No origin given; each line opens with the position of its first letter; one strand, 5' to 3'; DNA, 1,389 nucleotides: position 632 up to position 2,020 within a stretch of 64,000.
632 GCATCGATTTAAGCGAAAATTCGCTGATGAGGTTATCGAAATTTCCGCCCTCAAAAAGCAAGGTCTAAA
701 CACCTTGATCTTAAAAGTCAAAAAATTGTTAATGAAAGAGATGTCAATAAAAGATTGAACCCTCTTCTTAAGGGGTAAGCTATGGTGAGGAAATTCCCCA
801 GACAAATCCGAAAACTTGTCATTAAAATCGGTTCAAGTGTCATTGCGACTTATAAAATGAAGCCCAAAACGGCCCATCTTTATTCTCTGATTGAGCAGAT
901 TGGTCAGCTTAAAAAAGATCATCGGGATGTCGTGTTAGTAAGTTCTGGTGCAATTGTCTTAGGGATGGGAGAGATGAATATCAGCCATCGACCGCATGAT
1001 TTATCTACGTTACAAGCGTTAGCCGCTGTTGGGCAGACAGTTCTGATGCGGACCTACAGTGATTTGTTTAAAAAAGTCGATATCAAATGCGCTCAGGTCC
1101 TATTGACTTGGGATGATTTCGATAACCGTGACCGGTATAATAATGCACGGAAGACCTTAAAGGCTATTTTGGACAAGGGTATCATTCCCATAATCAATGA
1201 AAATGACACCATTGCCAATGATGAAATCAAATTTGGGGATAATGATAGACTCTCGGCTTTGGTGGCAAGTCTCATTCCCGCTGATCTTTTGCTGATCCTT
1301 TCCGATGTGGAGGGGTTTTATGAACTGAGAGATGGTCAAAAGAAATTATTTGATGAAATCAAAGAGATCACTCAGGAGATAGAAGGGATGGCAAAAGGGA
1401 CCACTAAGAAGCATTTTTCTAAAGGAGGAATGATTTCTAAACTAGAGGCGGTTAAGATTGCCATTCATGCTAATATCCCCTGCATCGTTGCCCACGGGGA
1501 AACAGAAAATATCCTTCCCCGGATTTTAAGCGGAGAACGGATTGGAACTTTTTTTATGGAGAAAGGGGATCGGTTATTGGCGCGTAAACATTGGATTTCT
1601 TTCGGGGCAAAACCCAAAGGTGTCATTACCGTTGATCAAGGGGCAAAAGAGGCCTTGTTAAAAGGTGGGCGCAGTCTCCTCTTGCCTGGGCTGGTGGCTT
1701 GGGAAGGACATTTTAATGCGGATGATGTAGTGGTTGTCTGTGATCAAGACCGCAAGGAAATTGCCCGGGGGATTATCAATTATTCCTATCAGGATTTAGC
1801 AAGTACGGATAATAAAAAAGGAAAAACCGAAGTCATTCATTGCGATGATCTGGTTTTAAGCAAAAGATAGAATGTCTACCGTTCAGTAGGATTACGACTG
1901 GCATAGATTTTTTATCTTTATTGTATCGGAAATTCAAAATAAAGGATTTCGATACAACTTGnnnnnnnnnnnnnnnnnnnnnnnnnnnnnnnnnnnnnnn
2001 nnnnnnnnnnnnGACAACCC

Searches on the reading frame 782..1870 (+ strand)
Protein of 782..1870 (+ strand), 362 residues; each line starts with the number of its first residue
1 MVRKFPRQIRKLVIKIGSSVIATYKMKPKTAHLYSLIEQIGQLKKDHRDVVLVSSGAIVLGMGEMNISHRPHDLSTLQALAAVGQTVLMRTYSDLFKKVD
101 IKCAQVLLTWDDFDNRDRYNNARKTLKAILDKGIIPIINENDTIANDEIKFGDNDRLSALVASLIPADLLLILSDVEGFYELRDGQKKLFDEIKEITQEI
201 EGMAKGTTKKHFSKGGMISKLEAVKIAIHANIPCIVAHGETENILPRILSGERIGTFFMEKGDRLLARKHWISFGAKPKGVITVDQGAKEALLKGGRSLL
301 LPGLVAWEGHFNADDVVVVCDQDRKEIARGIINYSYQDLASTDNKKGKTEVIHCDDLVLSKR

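Call 59: find_encoding_contigs(protein=window:782-1870:+, flank=10000, max_places=4)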
Protein window:782-1870:+ (362 aa): 4 contigs read that carry it; 3 places shown.
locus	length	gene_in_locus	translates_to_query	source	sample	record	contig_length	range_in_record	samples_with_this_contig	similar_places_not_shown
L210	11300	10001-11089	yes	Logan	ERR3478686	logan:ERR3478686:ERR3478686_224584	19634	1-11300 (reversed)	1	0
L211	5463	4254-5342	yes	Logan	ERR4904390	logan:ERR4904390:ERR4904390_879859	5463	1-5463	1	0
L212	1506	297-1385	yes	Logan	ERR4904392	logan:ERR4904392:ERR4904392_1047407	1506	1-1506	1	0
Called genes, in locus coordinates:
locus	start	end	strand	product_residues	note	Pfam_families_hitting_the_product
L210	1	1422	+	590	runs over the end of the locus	-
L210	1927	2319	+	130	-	PF07963:N_methyl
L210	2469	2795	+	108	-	-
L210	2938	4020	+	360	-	PF11104:PilM_2, PF14450:FtsA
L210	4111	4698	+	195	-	PF05137:PilN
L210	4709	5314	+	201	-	PF04350:PilO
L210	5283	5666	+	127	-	-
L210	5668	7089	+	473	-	PF21305:type_II_gspD_N0 (weak), PF07660:STN, PF03958:Secretin_N, PF00263:Secretin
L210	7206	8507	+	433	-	PF10150:RNase_E_G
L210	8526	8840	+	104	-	PF00829:Ribosomal_L21p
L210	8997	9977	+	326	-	PF01018:GTP1_OBG, PF01926:MMR_HSR1, PF02421:FeoB_N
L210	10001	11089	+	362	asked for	PF00696:AA_kinase, PF01472:PUA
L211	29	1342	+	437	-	PF21305:type_II_gspD_N0 (weak), PF07660:STN, PF03958:Secretin_N, PF00263:Secretin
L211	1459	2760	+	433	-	PF10150:RNase_E_G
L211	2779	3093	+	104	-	PF00829:Ribosomal_L21p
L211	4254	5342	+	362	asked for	PF00696:AA_kinase, PF01472:PUA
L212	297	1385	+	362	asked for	PF00696:AA_kinase, PF01472:PUA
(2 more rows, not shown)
